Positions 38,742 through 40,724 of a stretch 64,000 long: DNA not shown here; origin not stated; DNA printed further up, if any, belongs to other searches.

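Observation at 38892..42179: Two different flavin-dependent halogenases in tandem, outside any recognisable biosynthetic cluster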

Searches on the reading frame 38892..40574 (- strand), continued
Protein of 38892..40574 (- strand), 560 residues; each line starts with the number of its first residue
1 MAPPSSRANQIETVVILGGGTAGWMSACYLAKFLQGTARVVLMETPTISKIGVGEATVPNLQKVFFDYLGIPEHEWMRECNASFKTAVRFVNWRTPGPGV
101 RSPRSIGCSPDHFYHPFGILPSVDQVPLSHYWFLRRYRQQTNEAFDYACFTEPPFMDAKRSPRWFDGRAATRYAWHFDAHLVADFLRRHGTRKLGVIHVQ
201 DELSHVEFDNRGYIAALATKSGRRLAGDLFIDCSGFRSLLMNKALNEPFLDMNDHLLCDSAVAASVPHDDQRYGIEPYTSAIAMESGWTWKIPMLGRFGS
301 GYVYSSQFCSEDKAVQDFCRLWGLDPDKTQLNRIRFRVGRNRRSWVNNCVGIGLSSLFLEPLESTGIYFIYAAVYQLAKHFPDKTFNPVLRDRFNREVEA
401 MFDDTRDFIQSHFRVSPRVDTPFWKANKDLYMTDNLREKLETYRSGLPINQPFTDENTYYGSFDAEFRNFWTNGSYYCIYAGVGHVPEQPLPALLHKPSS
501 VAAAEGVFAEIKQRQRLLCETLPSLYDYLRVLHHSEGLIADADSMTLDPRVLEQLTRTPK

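Call 16: find_homologous_proteins(query=window:38892-40574:-, max_evalue=1e-50)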
Query window:38892-40574:- (560 aa): 7806 proteins with E <= 1e-50 among 8000 candidates; the best 120 are listed.
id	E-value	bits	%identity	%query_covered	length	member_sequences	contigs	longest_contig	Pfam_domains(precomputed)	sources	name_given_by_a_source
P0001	0.0e+0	1228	90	100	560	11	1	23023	PF04820.21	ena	-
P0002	0.0e+0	1073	81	94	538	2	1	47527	PF04820.21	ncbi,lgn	-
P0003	4.9e-294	994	76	94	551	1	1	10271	PF04820.21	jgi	jgi:tryptophan halogenase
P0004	2.8e-285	966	74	94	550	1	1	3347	PF04820.21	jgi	jgi:hypothetical protein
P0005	2.3e-272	923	69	95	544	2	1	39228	PF04820.21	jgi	jgi:tryptophan 6-halogenase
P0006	9.1e-272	921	70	94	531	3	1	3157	PF04820.21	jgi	jgi:tryptophan 6-halogenase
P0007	1.1e-270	917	69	95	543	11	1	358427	PF04820.21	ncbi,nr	ncbi:MAG TPA: tryptophan halogenase family protein [Pirellulales bacterium]|nr:tryptophan halogenase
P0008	3.2e-270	916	70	94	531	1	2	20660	PF04820.21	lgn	-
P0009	3.5e-270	916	70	95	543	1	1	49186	PF04820.21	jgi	jgi:tryptophan 6-halogenase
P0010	5.6e-270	915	70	94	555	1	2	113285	PF04820.21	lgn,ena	-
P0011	2.8e-269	913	69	95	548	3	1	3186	PF04820.21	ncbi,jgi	ncbi:MAG TPA: tryptophan halogenase family protein [Pirellulales bacterium]|jgi:tryptophan halogenas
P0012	1.2e-268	911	69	94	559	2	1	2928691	PF04820.21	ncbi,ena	-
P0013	1.6e-268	910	69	94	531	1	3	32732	PF04820.21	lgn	-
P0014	2.0e-268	910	69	95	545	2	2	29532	PF04820.21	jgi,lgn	-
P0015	2.6e-268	910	68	96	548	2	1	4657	PF04820.21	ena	-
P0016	1.4e-267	907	70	94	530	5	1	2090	PF04820.21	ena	-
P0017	2.6e-267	906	69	95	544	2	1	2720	PF04820.21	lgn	-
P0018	4.1e-267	906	68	94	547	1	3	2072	PF04820.21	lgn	-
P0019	7.4e-267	905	69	96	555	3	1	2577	PF04820.21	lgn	-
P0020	1.5e-266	904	70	94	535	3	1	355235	PF01266.31,PF04820.21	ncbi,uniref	ncbi:tryptophan halogenase family protein [Streptomyces sp. NPDC101132]|uniref:tryptophan halogenase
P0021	1.6e-266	904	69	94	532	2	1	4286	PF04820.21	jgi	jgi:tryptophan halogenase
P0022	4.4e-266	902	69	95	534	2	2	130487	PF07992.21,PF04820.21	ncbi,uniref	ncbi:tryptophan halogenase family protein [Streptomyces sp. NPDC059752]|uniref:tryptophan halogenase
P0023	1.7e-265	900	70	94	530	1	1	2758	PF04820.21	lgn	-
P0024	4.2e-265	899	69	94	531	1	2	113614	PF07992.21,PF04820.21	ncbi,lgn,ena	-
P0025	6.8e-265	898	69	94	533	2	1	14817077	PF04820.21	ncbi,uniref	ncbi:tryptophan halogenase family protein [Sorangium sp. So ce1389]|uniref:tryptophan halogenase fam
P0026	8.3e-265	898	69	94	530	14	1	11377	PF04820.21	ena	-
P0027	1.4e-264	897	69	94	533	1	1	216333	PF01266.31,PF04820.21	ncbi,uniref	ncbi:tryptophan halogenase family protein [Actinomadura sp. 9N215]|uniref:tryptophan halogenase fami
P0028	1.5e-264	897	68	95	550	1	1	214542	PF04820.21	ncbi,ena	-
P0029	1.7e-264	897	68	95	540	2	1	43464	PF04820.21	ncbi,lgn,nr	ncbi:MAG TPA: tryptophan halogenase family protein [Pirellulales bacterium]|nr:tryptophan halogenase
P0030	2.4e-264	896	69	94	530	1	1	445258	PF04820.21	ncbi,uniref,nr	ncbi:tryptophan halogenase family protein [Rhizohabitans arisaemae]|uniref:tryptophan halogenase fam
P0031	4.0e-264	896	68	94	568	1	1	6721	PF04820.21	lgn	-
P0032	1.0e-263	894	70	94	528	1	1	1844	PF04820.21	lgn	-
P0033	1.8e-263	894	69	94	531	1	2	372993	PF04820.21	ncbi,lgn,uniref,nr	ncbi:tryptophan halogenase family protein [Kibdelosporangium persicum]|uniref:Flavin-dependent trypt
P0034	2.5e-263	893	69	94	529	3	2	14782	PF01266.31,PF04820.21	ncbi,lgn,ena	-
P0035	4.2e-263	892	69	94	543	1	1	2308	PF01266.31,PF04820.21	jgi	jgi:hypothetical protein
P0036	7.1e-263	892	68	94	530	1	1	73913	PF04820.21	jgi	jgi:tryptophan halogenase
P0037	1.4e-262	891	69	94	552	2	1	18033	PF04820.21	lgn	-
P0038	1.6e-262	890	68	95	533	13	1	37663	PF01266.31,PF04820.21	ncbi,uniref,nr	ncbi:tryptophan halogenase family protein [Streptomyces lunaelactis]|uniref:tryptophan halogenase fa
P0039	1.9e-262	890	68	94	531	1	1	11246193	PF01266.31,PF04820.21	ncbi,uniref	ncbi:tryptophan halogenase family protein [Actinomadura nitritigenes]|uniref:tryptophan halogenase f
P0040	1.9e-262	890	68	94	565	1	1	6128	PF04820.21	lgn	-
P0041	2.3e-262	890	69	94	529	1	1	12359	PF04820.21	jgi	jgi:tryptophan halogenase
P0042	1.1e-261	888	68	94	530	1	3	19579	PF04820.21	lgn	-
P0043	2.5e-261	886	69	94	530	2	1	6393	PF04820.21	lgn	-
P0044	3.7e-261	886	69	94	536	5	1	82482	PF01266.31,PF07992.21,PF04820.21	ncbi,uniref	ncbi:tryptophan halogenase family protein [Streptomyces sp. NPDC060028]|uniref:tryptophan halogenase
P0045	4.2e-261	886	68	95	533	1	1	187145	PF01266.31,PF04820.21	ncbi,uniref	ncbi:tryptophan halogenase family protein [Streptomyces sp. NPDC002994]|uniref:tryptophan halogenase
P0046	1.4e-260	884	68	94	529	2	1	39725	PF01266.31,PF04820.21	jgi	jgi:tryptophan halogenase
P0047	3.0e-260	883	68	94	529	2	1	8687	PF04820.21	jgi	-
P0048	4.0e-260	882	68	94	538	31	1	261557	PF01266.31,PF07992.21,PF04820.21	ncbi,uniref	ncbi:tryptophan halogenase family protein [Streptomyces tibetensis]|uniref:tryptophan halogenase fam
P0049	4.5e-260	882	67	94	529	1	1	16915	PF01266.31,PF04820.21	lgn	-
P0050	1.0e-259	881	69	94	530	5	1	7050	PF04820.21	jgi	jgi:tryptophan halogenase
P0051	1.0e-259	881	68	94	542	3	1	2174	PF04820.21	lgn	-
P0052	1.2e-259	881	68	94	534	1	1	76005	PF04820.21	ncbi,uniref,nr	ncbi:Flavin-dependent tryptophan halogenase RebH [Frankia canadensis]|uniref:Flavin-dependent trypto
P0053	1.3e-259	881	69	94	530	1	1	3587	PF04820.21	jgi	jgi:hypothetical protein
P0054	1.7e-259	880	68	94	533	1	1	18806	PF01266.31,PF04820.21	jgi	jgi:tryptophan halogenase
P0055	3.0e-259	880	69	94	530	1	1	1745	PF01266.31,PF04820.21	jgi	jgi:tryptophan halogenase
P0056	3.3e-259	879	68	94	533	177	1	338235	PF01266.31,PF07992.21,PF04820.21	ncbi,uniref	ncbi:tryptophan halogenase family protein [Streptomyces sp. NPDC056400]|uniref:tryptophan halogenase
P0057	5.2e-259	879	68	94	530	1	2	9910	PF01266.31,PF04820.21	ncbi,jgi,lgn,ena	-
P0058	6.3e-259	879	67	94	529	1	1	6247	PF04820.21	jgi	jgi:tryptophan 6-halogenase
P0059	6.7e-259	878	68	94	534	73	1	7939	PF01266.31,PF04820.21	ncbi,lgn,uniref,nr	ncbi:tryptophan 7-halogenase [Streptomyces sp. BR123]|uniref:tryptophan halogenase family protein n=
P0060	6.9e-259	878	68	94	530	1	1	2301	PF01266.31,PF04820.21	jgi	jgi:2-polyprenyl-6-methoxyphenol hydroxylase-like FAD-dependent oxidoreductase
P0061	8.0e-259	878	68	94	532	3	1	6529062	PF01266.31,PF04820.21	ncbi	-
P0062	1.2e-258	878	68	94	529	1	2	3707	PF04820.21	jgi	jgi:tryptophan 6-halogenase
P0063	1.5e-258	877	68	94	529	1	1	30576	PF04820.21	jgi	jgi:tryptophan halogenase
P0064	1.8e-258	877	65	98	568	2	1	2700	PF04820.21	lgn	-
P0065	2.5e-258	877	68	94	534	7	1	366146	PF01266.31,PF07992.21,PF04820.21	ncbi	ncbi:tryptophan halogenase family protein [Streptomyces albidoflavus]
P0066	2.6e-258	876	67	94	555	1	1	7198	PF04820.21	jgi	jgi:hypothetical protein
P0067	4.3e-258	876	68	94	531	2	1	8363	PF01266.31,PF04820.21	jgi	jgi:tryptophan 6-halogenase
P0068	5.1e-258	876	67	94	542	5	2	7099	PF04820.21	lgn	-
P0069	8.0e-258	875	67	94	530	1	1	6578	PF04820.21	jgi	jgi:tryptophan 6-halogenase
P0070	9.1e-258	875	67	94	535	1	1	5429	PF01266.31,PF04820.21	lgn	-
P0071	9.4e-258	875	67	94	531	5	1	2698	PF04820.21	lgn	-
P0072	1.5e-257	874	68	94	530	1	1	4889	PF07992.21,PF04820.21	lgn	-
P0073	4.0e-257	873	67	94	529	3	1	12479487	PF04820.21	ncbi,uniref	ncbi:tryptophan halogenase family protein [Sorangium sp. So ce1014]|uniref:tryptophan halogenase fam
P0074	4.1e-257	873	68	94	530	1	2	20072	PF04820.21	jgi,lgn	jgi:hypothetical protein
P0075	4.3e-257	872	67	94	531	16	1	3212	PF04820.21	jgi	jgi:tryptophan 6-halogenase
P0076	4.5e-257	872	68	94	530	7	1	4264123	PF04820.21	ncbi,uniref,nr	ncbi:tryptophan 7-halogenase [Planomonospora sp. ID91781]|uniref:tryptophan halogenase family protei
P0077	7.2e-257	872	66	94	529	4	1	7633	PF04820.21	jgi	jgi:hypothetical protein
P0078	7.3e-257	872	67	94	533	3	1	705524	PF04820.21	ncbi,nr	ncbi:tryptophan 7-halogenase [Streptomyces ossamyceticus]|nr:tryptophan 7-halogenase [Streptomyces o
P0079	8.0e-257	872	67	94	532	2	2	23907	PF04820.21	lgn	-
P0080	8.7e-257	871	67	94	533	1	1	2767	PF04820.21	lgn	-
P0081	9.3e-257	871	67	95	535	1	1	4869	PF04820.21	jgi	jgi:tryptophan halogenase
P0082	9.9e-257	871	68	94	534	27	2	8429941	PF01266.31,PF07992.21,PF04820.21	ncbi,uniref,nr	ncbi:tryptophan 7-halogenase [Streptomyces sp. NEAU-sy36]|uniref:tryptophan halogenase family protei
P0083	1.1e-256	871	66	95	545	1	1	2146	PF04820.21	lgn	-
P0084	1.3e-256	871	67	95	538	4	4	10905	PF01266.31,PF04820.21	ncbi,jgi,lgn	jgi:tryptophan halogenase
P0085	1.4e-256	871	66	94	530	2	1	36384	PF01266.31,PF04820.21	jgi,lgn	-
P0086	1.9e-256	870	67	94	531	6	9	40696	PF04820.21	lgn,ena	-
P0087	1.9e-256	870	67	94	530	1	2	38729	PF01266.31,PF04820.21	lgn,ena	-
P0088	2.7e-256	870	68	95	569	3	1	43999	PF01266.31,PF04820.21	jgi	jgi:tryptophan halogenase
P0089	2.8e-256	870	67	94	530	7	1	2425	PF04820.21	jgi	jgi:hypothetical protein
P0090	3.9e-256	869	68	94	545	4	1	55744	PF04820.21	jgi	jgi:hypothetical protein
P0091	6.1e-256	869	67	94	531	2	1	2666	PF04820.21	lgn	-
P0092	7.2e-256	868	68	94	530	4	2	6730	PF01266.31,PF04820.21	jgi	-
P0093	9.2e-256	868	68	94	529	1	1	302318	PF01266.31,PF04820.21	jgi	jgi:tryptophan 6-halogenase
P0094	9.8e-256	868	66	94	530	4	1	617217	PF01266.31,PF04820.21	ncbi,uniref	ncbi:tryptophan halogenase family protein [Saccharopolyspora taberi]|uniref:Tryptophan 7-halogenase 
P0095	9.8e-256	868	66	94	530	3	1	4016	PF04820.21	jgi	jgi:hypothetical protein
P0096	9.8e-256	868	67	94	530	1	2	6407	PF04820.21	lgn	-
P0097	1.1e-255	868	66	95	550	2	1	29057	PF04820.21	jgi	jgi:tryptophan 6-halogenase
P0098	1.1e-255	868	67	94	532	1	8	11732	PF01266.31,PF04820.21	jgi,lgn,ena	-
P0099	1.6e-255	867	66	94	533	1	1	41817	PF01266.31,PF07992.21,PF04820.21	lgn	-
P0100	1.6e-255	867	67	94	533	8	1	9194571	PF04820.21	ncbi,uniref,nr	ncbi:tryptophan halogenase family protein [Streptomyces collinus]|uniref:tryptophan halogenase famil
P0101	2.1e-255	867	65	94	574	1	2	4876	PF04820.21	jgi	jgi:tryptophan 6-halogenase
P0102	2.2e-255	867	66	94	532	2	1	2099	PF04820.21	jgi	jgi:hypothetical protein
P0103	2.4e-255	867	68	94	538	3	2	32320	PF04820.21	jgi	-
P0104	2.8e-255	866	66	94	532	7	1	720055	PF04820.21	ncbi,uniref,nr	ncbi:tryptophan halogenase family protein [Actinomadura litoris]|uniref:tryptophan halogenase family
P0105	4.7e-255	866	66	94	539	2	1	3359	PF01266.31,PF04820.21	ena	-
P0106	6.4e-255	865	67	94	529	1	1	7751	PF01266.31,PF04820.21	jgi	jgi:tryptophan halogenase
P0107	9.2e-255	865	68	94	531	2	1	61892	PF04820.21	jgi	jgi:tryptophan halogenase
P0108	9.5e-255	865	65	94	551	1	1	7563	PF04820.21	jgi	jgi:hypothetical protein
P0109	1.1e-254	864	67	94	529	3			PF04820.21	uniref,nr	uniref:Tryptophan 6-halogenase n=1 Tax=uncultured bacterium TaxID=77133 RepID=A0ACD6B8P4_9BACT|nr:Ch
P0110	1.4e-254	864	66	94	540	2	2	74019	PF01266.31,PF04820.21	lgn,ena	-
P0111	1.5e-254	864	67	94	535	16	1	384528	PF04820.21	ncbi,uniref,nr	ncbi:tryptophan 7-halogenase [Streptomyces sp. SID8379]|uniref:tryptophan halogenase family protein 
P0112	1.7e-254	864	66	94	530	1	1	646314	PF04820.21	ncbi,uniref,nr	ncbi:tryptophan 7-halogenase [Streptomyces sp. N2-109]|uniref:Tryptophan 7-halogenase n=1 Tax=Strept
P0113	1.7e-254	864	65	94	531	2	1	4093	PF04820.21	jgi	jgi:tryptophan halogenase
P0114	2.0e-254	864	67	94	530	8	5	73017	PF04820.21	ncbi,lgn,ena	-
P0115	2.1e-254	864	68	93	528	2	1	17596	PF04820.21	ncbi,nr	ncbi:MAG TPA: tryptophan halogenase family protein, partial [Pirellulales bacterium]|nr:tryptophan h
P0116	2.7e-254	863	66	94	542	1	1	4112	PF01266.31,PF07992.21,PF04820.21,PF12831.14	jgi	jgi:flavin-dependent dehydrogenase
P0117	3.0e-254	863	66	94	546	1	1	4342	PF01266.31,PF04820.21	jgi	jgi:tryptophan halogenase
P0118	3.8e-254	863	66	94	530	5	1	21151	PF04820.21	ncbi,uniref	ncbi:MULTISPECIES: tryptophan halogenase family protein [unclassified Streptomyces]|uniref:tryptopha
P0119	4.3e-254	863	68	94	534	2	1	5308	PF04820.21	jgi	jgi:tryptophan halogenase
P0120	4.6e-254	862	67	94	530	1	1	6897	PF04820.21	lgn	-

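Call 18: find_encoding_contigs(protein=P0002, flank=10000, max_places=2)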
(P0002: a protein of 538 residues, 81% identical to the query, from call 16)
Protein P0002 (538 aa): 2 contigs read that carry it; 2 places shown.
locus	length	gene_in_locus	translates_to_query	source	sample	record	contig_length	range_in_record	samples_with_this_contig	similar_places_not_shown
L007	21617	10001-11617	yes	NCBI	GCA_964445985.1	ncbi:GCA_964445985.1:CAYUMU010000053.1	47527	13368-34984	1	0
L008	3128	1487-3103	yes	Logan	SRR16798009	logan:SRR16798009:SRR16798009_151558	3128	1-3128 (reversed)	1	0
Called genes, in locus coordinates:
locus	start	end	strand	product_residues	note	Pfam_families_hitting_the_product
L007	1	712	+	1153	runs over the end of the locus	PF07635:PSCyt1, PF13442:Cytochrome_CBB3 (faint), PF07583:PSCyt2, PF07587:PSD1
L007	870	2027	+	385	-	PF00108:Thiolase_N, PF02803:Thiolase_C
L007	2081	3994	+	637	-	-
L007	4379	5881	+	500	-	-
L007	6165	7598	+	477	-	PF13676:TIR_2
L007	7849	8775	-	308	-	PF00005:ABC_tran, PF13304:AAA_21 (weak)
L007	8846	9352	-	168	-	-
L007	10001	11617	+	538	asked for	PF04820:Trp_halogenase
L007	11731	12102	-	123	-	-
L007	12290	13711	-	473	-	PF03629:SASA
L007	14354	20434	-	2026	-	PF13620:CarboxypepD_reg (faint), PF07703:A2M_BRD (faint), PF01835:MG2, PF00207:A2M, PF17973:bMG10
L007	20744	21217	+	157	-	-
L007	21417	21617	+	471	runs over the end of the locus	PF25919:BSH_CusB (weak), PF25917:BSH_RND (faint), PF00364:Biotin_lipoyl (faint)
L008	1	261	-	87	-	?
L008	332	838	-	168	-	-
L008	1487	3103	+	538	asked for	PF04820:Trp_halogenase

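Call 19: find_encoding_contigs(protein=P0007, flank=10000, max_places=2)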
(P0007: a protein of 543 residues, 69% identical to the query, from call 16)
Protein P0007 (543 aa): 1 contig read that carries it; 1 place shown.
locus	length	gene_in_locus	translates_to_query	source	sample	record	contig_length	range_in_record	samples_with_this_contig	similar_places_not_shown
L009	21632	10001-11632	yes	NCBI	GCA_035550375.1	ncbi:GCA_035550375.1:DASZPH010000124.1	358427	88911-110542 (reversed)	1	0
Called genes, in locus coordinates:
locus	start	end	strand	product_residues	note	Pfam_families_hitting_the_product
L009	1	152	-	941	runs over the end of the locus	PF13442:Cytochrome_CBB3 (faint), PF07635:PSCyt1, PF07583:PSCyt2, PF07587:PSD1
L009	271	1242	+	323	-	PF00389:2-Hacid_dh, PF02826:2-Hacid_dh_C, PF00899:ThiF (faint)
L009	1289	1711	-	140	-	PF00903:Glyoxalase, PF18029:Glyoxalase_6 (faint)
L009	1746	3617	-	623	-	PF25989:YknX_C (faint), PF25990:Beta-barrel_YknX (weak), PF00036:EF-hand_1 (faint), PF13405:EF-hand_6 (faint), PF13499:EF-hand_7 (faint), PF13202:EF-hand_5 (weak)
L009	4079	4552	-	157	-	-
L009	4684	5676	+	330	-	PF01926:MMR_HSR1, PF02421:FeoB_N (weak), PF02824:TGS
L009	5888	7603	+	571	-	PF14716:HHH_8, PF00633:HHH (faint), PF11731:Cdd1 (faint), PF11798:IMS_HHH (faint), PF10391:DNA_pol_lambd_f (weak), PF14520:HHH_5, PF14791:DNA_pol_B_thumb, PF02811:PHP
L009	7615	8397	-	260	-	PF00106:adh_short, PF08659:KR, PF13561:adh_short_C2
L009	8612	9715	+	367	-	PF00754:F5_F8_type_C (weak), PF22633:F5_F8_type_C_2 (weak), PF04450:BSP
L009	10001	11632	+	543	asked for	PF04820:Trp_halogenase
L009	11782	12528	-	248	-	PF07722:Peptidase_C26, PF00117:GATase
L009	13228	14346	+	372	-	PF00108:Thiolase_N (weak), PF08541:ACP_syn_III_C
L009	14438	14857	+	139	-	PF27222:YfbO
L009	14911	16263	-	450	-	PF13378:MR_MLE_C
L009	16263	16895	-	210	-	PF00072:Response_reg, PF00196:GerE, PF04545:Sigma70_r4 (faint), PF08281:Sigma70_r4_2 (weak)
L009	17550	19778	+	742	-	PF00089:Trypsin, PF13365:Trypsin_2, PF06439:3keto-disac_hyd, PF13369:Transglut_core2, PF13371:TPR_9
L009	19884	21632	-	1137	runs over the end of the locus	PF12795:MscS_porin, PF12794:MscS_TM, PF00924:MS_channel_2nd, PF21082:MS_channel_3rd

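Call 20: find_encoding_contigs(protein=P0001, flank=10000, max_places=2)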
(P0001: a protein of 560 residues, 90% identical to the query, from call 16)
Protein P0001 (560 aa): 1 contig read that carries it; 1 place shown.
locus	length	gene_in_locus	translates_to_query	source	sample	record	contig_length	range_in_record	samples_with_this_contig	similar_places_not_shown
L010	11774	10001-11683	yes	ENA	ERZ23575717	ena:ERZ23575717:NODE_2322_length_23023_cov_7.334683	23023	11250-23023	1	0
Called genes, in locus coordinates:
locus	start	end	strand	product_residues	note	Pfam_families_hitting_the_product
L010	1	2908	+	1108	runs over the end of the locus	PF00930:DPPIV_N (faint), PF07676:PD40 (weak), PF26549:Tricorn_N, PF26550:Tricorn_2nd, PF14684:Tricorn_C1, PF14685:PDZ_Tricorn, PF03572:Peptidase_S41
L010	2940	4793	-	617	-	PF07470:Glyco_hydro_88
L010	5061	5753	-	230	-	PF00160:Pro_isomerase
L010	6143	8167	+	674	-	PF00795:CN_hydrolase, PF02540:NAD_synthase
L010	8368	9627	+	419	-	PF00070:Pyr_redox (faint), PF01266:DAO (weak), PF01494:FAD_binding_3, PF04820:Trp_halogenase, PF12831:FAD_oxidored, PF13450:NAD_binding_8 (weak), PF00732:GMC_oxred_N (weak), PF04820:Trp_halogenase, +3 more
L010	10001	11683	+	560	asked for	PF04820:Trp_halogenase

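Call 23: find_encoding_contigs(protein=P0003, flank=10000, max_places=2)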
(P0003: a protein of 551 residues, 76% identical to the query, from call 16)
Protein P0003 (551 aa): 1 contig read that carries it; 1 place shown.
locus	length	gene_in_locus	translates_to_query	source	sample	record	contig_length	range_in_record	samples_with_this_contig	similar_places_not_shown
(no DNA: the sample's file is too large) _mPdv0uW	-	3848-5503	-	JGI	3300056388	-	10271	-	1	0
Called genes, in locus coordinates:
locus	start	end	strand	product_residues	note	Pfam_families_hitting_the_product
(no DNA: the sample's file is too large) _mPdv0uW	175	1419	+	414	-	-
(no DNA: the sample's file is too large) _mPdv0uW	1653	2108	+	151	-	-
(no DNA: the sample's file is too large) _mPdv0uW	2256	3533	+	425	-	PF01266:DAO (weak), PF01494:FAD_binding_3, PF04820:Trp_halogenase, PF05834:Lycopene_cycl (weak), PF07992:Pyr_redox_2 (weak), PF12831:FAD_oxidored, PF13450:NAD_binding_8 (weak), PF04820:Trp_halogenase, +4 more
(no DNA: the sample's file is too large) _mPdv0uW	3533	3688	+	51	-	-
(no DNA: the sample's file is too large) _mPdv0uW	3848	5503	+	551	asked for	PF04820:Trp_halogenase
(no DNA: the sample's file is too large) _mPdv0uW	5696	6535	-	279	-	PF03544:TonB_C, PF13103:TonB_2 (faint)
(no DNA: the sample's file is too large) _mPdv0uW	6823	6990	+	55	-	-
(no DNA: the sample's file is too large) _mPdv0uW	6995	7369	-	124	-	-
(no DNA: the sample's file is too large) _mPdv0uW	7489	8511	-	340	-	-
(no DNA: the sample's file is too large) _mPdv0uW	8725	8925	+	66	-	PF01402:RHH_1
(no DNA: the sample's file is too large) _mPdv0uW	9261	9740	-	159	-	-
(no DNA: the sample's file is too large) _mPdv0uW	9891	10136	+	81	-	-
